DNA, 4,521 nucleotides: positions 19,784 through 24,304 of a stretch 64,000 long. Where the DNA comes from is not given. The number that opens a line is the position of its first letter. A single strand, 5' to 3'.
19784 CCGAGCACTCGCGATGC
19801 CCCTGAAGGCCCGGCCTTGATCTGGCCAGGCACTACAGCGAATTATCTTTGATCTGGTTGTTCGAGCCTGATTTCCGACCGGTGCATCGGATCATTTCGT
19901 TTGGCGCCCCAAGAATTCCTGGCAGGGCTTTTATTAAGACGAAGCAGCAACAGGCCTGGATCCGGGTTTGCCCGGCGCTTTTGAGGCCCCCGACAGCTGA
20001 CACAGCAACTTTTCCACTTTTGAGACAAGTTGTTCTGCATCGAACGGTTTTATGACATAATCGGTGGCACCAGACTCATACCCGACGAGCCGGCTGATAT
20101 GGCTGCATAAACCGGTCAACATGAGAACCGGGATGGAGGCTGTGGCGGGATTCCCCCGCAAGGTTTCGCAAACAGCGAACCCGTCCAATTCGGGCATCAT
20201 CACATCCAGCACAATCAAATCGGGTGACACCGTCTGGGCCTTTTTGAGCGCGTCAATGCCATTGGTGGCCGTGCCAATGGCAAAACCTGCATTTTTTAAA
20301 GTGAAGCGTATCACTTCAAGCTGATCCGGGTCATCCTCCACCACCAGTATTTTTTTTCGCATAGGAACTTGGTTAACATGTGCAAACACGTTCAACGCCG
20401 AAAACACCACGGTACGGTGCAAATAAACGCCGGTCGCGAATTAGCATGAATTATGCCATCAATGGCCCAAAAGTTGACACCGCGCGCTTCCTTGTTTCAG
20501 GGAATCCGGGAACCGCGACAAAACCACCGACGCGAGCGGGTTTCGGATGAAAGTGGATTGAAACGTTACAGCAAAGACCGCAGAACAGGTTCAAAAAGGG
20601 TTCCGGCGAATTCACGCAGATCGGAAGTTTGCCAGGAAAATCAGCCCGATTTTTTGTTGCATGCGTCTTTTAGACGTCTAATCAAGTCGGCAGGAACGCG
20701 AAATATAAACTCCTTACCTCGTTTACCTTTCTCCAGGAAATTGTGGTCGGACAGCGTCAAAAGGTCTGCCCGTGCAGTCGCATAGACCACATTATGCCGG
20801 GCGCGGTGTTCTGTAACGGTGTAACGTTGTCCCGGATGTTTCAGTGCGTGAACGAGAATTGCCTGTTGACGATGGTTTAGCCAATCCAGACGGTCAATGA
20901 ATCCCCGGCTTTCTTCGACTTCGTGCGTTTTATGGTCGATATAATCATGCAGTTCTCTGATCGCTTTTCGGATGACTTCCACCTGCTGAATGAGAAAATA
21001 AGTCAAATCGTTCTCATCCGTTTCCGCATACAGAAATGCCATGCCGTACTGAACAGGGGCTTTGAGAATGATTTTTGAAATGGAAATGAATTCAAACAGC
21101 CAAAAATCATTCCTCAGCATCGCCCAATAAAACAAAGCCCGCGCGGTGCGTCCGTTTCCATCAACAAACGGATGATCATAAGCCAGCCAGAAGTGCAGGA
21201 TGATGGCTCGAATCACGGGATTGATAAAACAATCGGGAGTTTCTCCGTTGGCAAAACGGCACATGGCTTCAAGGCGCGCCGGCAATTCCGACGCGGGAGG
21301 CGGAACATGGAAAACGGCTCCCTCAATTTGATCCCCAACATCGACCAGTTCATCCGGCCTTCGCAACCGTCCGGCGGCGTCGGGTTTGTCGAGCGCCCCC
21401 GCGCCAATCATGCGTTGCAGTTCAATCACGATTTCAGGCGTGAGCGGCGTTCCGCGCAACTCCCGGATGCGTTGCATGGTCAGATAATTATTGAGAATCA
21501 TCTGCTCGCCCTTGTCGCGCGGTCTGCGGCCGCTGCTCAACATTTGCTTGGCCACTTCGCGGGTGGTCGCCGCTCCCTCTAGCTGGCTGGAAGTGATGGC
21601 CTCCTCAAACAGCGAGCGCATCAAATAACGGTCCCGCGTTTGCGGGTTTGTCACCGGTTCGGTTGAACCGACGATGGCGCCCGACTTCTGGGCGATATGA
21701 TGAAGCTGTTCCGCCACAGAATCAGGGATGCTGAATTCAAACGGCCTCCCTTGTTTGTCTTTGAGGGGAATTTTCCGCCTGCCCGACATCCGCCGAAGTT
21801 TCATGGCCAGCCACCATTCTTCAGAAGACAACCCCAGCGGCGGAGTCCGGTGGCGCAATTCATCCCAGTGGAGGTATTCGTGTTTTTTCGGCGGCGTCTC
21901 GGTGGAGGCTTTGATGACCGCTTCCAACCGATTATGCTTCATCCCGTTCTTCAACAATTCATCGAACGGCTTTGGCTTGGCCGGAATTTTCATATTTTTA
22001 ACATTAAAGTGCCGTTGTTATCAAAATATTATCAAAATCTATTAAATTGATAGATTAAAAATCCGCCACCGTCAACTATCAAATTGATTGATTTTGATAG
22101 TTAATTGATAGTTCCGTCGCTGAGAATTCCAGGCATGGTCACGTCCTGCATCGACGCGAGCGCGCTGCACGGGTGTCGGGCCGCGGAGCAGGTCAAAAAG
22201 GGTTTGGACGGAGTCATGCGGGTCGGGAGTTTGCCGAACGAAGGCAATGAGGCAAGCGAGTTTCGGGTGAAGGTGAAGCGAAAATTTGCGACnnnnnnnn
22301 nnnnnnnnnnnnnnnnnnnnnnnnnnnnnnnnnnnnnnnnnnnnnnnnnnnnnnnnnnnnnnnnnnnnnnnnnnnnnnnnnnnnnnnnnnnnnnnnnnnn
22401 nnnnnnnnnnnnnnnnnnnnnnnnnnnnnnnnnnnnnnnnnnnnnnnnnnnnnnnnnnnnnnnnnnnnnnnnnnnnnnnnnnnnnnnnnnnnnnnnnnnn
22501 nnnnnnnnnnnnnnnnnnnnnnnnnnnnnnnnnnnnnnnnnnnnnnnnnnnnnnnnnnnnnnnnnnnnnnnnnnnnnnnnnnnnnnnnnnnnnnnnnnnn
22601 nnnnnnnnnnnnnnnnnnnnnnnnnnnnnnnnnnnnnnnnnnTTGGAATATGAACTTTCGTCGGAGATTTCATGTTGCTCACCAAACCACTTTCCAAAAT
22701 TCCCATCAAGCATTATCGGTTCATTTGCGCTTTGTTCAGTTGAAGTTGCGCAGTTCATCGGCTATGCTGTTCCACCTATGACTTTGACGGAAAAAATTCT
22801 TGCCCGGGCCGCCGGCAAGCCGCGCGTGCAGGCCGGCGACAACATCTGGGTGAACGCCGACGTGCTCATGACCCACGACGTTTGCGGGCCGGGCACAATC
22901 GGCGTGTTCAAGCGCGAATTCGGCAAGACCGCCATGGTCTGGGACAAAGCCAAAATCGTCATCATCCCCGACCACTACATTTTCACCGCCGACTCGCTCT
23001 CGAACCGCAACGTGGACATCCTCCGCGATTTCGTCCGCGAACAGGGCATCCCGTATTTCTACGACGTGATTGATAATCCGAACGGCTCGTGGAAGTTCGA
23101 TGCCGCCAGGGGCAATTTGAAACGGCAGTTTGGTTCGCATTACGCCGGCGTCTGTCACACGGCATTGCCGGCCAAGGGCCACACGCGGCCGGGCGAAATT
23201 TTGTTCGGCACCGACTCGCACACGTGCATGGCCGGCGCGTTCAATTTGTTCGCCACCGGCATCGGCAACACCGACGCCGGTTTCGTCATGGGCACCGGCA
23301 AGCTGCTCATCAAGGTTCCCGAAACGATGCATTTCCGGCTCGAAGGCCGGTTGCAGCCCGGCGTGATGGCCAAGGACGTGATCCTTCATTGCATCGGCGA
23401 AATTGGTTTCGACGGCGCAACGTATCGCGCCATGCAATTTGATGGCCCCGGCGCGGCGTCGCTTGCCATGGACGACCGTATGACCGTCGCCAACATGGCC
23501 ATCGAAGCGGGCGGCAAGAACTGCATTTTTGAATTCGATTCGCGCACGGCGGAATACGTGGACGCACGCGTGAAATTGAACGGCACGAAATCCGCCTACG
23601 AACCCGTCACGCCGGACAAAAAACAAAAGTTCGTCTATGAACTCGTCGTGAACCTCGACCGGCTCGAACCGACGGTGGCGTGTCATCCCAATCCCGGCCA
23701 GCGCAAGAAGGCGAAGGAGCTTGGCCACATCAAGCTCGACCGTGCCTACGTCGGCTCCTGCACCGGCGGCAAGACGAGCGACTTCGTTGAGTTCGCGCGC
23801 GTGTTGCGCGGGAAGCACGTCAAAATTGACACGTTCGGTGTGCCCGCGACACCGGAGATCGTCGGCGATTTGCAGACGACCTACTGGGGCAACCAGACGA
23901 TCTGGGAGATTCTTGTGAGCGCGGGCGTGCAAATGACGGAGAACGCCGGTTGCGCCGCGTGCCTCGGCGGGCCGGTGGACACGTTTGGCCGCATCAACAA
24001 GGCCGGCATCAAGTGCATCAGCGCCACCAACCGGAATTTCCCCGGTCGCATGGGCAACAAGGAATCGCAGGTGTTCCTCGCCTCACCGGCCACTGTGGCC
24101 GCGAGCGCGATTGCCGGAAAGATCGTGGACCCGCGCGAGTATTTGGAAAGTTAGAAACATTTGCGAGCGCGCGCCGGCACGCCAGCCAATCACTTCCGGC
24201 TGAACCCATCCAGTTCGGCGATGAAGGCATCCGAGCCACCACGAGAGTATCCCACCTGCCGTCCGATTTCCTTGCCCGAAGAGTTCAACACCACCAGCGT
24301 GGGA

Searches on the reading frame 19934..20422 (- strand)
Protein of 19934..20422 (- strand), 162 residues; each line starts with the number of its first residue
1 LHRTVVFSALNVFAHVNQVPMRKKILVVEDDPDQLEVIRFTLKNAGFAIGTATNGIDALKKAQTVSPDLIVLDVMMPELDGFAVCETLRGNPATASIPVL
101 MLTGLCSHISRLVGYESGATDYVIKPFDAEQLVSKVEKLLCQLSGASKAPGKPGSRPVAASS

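Call 62: search_protein_families(library=pfam, proteins=[window:19934-20422:-], max_evalue=0.01)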
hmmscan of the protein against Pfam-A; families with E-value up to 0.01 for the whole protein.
window:19934-20422:- (162 aa): 2 families
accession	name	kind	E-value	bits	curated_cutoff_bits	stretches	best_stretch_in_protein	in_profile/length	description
PF00072.30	Response_reg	-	6.6e-27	94.3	30.2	1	25-136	1-110/111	Response regulator receiver domain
PF23198.2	PDE8A_N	-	0.0021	18.5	29.6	1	20-96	8-85/147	PDE8A-like, N-terminal domain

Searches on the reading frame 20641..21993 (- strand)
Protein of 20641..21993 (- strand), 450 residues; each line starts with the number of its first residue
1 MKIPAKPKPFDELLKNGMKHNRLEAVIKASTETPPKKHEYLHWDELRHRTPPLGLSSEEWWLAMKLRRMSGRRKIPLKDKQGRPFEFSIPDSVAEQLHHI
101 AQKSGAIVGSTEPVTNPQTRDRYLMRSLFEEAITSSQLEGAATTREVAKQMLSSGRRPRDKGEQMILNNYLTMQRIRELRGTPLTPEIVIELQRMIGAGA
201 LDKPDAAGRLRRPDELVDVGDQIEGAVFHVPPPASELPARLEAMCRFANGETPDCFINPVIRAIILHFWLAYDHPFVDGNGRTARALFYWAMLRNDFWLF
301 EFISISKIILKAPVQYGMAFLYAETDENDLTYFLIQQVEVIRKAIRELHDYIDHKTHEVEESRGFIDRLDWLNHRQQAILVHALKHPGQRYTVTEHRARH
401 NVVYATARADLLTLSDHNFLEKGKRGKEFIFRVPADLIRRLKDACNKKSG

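Call 62: search_protein_families(library=pfam, proteins=[window:20641-21993:-], max_evalue=0.01)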
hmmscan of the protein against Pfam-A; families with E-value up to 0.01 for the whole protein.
window:20641-21993:- (450 aa): 2 families
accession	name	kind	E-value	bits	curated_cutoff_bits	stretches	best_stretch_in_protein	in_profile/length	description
PF02661.23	Fic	-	8e-18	65.5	24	1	183-290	1-91/93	Fic/DOC family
PF13776.11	DUF4172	-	0.00042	21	25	1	92-144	17-68/82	Domain of unknown function (DUF4172)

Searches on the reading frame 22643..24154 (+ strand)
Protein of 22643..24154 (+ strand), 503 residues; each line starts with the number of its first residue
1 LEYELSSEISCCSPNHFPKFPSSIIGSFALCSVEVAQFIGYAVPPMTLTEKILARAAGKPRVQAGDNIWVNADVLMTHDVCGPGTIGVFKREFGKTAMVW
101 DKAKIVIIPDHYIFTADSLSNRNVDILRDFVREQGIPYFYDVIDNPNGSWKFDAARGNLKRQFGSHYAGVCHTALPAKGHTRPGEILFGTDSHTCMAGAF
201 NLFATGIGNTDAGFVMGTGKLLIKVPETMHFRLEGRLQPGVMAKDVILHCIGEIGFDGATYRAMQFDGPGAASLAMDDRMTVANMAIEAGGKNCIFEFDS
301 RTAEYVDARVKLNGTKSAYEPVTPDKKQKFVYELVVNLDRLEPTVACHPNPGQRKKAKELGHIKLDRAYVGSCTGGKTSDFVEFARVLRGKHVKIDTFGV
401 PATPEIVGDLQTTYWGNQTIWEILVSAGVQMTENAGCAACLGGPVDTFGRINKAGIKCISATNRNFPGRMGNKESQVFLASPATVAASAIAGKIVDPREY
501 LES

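Call 62: search_protein_families(library=pfam, proteins=[window:22643-24154:+], max_evalue=0.01)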
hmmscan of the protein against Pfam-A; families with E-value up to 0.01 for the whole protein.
window:22643-24154:+ (503 aa): 1 family
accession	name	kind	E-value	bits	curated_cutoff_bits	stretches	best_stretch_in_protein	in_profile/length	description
PF00330.25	Aconitase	-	2.3e-76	258.1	28.7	2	72-357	20-303/463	Aconitase family (aconitate hydratase)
